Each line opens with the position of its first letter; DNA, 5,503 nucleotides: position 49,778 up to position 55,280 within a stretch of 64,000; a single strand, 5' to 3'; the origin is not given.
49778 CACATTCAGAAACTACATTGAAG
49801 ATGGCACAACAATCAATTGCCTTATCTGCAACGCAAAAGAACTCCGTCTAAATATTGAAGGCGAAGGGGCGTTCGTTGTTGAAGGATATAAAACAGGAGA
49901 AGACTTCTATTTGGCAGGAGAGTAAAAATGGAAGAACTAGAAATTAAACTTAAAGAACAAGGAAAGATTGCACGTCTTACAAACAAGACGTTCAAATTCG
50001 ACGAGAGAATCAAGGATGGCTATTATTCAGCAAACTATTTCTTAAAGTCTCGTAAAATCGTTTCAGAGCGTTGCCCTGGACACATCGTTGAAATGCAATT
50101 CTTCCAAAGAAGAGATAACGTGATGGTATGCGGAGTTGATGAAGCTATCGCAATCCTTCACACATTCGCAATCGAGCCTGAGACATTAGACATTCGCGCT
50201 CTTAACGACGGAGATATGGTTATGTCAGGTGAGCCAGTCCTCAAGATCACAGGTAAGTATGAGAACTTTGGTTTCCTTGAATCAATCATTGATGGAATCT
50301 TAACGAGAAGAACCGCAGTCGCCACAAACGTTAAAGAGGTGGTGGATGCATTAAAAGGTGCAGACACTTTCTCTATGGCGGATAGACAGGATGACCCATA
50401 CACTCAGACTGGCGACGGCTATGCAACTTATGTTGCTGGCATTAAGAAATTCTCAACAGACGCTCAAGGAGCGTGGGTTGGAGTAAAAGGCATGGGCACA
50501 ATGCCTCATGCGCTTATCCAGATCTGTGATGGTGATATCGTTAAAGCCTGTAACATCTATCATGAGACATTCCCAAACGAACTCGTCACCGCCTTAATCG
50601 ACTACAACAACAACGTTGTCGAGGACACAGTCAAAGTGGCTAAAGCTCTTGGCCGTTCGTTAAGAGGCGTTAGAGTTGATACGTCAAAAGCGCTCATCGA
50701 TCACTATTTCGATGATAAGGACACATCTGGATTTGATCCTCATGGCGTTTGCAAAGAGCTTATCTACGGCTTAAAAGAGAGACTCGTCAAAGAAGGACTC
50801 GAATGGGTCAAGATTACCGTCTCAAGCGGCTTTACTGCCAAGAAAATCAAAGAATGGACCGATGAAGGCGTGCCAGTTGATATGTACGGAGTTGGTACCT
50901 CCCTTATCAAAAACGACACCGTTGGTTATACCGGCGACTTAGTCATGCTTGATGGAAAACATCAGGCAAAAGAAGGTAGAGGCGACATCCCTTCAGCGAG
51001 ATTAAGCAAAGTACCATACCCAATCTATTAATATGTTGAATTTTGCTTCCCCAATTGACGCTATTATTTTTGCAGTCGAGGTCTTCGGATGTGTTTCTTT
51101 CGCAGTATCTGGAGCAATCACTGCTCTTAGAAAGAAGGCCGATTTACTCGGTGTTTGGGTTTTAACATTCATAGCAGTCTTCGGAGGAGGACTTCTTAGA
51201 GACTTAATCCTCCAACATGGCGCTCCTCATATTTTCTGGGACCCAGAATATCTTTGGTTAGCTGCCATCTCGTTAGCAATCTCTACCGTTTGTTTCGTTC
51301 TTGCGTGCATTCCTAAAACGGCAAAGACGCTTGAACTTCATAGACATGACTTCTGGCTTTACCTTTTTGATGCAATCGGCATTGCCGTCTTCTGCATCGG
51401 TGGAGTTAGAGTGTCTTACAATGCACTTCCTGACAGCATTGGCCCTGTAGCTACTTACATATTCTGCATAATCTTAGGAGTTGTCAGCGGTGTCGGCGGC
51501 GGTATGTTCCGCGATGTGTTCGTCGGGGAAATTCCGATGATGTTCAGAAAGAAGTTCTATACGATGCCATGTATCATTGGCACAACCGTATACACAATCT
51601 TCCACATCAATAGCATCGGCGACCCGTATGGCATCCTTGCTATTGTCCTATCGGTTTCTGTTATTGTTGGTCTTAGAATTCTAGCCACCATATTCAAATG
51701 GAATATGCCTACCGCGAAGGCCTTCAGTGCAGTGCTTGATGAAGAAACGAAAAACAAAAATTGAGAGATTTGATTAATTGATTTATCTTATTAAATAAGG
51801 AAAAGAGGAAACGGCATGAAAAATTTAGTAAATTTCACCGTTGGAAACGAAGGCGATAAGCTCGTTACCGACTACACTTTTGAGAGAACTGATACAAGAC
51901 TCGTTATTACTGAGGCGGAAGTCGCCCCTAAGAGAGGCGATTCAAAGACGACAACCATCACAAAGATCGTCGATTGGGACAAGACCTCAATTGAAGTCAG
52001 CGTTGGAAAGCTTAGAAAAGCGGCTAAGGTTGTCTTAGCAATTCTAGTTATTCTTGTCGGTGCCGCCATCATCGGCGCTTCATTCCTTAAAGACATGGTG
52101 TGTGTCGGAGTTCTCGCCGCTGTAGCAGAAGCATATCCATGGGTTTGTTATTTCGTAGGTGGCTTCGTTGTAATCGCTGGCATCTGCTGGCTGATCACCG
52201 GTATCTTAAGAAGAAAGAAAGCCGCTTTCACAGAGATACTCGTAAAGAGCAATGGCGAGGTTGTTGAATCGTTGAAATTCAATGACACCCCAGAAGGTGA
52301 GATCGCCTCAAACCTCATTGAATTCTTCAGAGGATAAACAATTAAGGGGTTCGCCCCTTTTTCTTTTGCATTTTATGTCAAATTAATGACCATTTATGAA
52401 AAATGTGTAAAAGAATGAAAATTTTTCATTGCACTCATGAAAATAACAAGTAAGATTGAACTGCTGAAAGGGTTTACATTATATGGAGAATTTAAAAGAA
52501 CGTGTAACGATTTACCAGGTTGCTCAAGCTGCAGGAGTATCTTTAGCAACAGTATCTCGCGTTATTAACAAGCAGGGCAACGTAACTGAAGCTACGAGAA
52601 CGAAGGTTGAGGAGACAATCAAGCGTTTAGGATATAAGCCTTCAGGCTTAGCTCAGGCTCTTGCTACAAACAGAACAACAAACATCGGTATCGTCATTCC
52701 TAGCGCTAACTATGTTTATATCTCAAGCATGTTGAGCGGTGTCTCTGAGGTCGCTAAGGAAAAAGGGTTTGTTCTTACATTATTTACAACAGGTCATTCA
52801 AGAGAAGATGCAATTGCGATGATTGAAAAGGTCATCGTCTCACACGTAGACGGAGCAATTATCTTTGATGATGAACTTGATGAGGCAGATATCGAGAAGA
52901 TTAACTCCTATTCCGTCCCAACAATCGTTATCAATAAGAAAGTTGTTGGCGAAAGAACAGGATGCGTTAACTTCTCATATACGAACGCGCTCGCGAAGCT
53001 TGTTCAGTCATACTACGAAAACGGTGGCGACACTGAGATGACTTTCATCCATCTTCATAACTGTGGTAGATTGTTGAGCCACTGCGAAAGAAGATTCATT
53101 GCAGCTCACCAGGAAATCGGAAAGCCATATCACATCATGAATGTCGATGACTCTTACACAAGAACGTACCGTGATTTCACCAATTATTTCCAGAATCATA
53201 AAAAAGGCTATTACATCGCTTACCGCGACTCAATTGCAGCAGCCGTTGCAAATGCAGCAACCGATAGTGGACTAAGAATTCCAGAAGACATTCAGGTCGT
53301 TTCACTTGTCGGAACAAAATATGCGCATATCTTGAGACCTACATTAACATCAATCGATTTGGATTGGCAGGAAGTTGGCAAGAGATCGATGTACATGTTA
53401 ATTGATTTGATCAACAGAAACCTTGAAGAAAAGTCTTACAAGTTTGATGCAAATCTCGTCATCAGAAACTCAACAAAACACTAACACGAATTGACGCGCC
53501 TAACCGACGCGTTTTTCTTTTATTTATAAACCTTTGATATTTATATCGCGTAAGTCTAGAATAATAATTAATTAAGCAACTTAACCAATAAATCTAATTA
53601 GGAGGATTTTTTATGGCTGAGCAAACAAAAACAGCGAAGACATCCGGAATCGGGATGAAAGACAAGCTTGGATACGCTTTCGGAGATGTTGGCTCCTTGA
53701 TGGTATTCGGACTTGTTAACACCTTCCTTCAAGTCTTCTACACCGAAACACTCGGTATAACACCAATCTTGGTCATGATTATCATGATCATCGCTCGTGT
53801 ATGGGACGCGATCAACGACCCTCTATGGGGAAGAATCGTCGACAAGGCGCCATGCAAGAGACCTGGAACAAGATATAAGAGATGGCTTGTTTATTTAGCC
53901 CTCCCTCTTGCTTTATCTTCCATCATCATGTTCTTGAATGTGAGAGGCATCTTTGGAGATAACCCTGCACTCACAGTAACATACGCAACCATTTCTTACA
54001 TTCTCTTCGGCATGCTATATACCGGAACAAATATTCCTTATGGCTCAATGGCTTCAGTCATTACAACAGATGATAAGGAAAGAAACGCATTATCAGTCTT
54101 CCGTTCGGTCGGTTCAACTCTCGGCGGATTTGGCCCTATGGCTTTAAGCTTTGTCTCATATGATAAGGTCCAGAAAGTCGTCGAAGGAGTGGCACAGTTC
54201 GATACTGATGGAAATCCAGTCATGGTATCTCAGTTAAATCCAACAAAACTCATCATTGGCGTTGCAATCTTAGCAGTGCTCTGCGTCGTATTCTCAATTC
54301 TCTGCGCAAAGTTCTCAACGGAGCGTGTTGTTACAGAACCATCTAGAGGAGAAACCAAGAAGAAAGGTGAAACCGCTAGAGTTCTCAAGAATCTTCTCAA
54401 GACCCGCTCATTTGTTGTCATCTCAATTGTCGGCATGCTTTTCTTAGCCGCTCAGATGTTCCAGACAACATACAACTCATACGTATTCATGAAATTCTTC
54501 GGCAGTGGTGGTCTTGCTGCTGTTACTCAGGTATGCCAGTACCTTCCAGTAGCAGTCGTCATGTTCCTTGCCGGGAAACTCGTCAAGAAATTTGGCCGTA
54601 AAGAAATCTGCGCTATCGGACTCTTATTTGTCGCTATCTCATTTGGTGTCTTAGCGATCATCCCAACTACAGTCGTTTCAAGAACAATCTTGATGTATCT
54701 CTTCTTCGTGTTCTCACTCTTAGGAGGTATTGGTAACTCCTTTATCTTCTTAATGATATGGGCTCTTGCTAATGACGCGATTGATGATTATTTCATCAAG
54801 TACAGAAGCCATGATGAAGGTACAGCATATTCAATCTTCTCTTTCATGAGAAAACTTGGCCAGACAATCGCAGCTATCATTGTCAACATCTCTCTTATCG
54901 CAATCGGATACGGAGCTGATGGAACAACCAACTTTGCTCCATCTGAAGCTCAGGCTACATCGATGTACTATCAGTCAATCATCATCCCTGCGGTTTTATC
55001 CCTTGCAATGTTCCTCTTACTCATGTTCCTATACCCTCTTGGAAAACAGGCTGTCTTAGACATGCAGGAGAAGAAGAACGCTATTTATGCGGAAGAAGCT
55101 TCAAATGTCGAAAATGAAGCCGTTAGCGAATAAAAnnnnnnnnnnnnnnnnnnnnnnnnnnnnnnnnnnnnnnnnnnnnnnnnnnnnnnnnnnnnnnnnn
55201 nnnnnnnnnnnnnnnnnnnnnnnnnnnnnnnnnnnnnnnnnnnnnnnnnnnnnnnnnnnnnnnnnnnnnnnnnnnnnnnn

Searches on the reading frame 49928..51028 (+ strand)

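Call 45: search_protein_families(library=pfam, proteins=[window:49928-51028:+], max_evalue=0.00001)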
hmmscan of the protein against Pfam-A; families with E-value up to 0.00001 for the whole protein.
window:49928-51028:+ (367 aa): 1 family
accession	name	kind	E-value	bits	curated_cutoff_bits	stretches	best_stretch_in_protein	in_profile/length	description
PF02749.22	QRPTase_N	-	2.2e-11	44.3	27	1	49-127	7-80/82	Quinolinate phosphoribosyl transferase, N-terminal domain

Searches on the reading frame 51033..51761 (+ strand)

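Call 88: search_protein_families(library=pfam, proteins=[window:51033-51761:+], max_evalue=0.001)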
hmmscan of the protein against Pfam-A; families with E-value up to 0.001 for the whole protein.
window:51033-51761:+ (243 aa): 1 family
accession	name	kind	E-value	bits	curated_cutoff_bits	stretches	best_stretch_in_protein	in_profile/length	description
PF03458.18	Gly_transporter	-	2e-32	111.3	23.5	2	111-191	2-77/78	Glycine transporter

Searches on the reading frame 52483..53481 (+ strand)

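Call 45: search_protein_families(library=pfam, proteins=[window:52483-53481:+], max_evalue=0.00001)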
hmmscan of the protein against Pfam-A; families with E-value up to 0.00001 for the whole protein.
window:52483-53481:+ (333 aa): 4 families
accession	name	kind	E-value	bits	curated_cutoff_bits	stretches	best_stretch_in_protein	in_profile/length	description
PF13377.12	Peripla_BP_3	-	7e-19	68.9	26.5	1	245-331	80-167/167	Periplasmic binding protein-like domain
PF00356.27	LacI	-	7.3e-18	64.5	27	1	9-54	1-46/46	Bacterial regulatory proteins, lacI family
PF00532.27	Peripla_BP_1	-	1.3e-15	58.1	22.2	1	66-316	2-267/281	Periplasmic binding proteins and sugar binding domain of LacI family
PF13407.12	Peripla_BP_4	-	2.6e-08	34.2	35.1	1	68-311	1-255/258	Periplasmic binding protein domain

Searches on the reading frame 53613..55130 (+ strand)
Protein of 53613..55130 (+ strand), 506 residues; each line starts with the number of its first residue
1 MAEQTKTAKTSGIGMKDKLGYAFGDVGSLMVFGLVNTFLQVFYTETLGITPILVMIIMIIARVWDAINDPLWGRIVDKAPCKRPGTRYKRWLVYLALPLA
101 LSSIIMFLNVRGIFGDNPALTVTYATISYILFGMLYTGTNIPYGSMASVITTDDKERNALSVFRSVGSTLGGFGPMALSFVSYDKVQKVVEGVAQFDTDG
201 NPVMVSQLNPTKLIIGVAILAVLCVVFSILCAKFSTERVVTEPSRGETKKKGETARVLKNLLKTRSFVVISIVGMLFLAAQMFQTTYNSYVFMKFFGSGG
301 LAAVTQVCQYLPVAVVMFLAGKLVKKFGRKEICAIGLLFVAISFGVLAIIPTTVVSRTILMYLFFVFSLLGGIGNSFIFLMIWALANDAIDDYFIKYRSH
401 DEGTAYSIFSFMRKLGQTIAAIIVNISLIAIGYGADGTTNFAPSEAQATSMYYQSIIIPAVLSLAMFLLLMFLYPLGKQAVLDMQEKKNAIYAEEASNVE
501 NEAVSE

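Call 45: search_protein_families(library=pfam, proteins=[window:53613-55130:+], max_evalue=0.00001)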
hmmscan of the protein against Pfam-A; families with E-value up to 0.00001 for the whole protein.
window:53613-55130:+ (506 aa): 2 families
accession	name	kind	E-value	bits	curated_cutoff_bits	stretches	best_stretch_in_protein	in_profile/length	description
PF13347.12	MFS_2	-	5.9e-68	229.8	27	1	20-477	1-426/427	MFS/sugar transport protein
PF07690.21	MFS_1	-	1.7e-17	63.8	33.4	1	218-420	155-346/347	Major Facilitator Superfamily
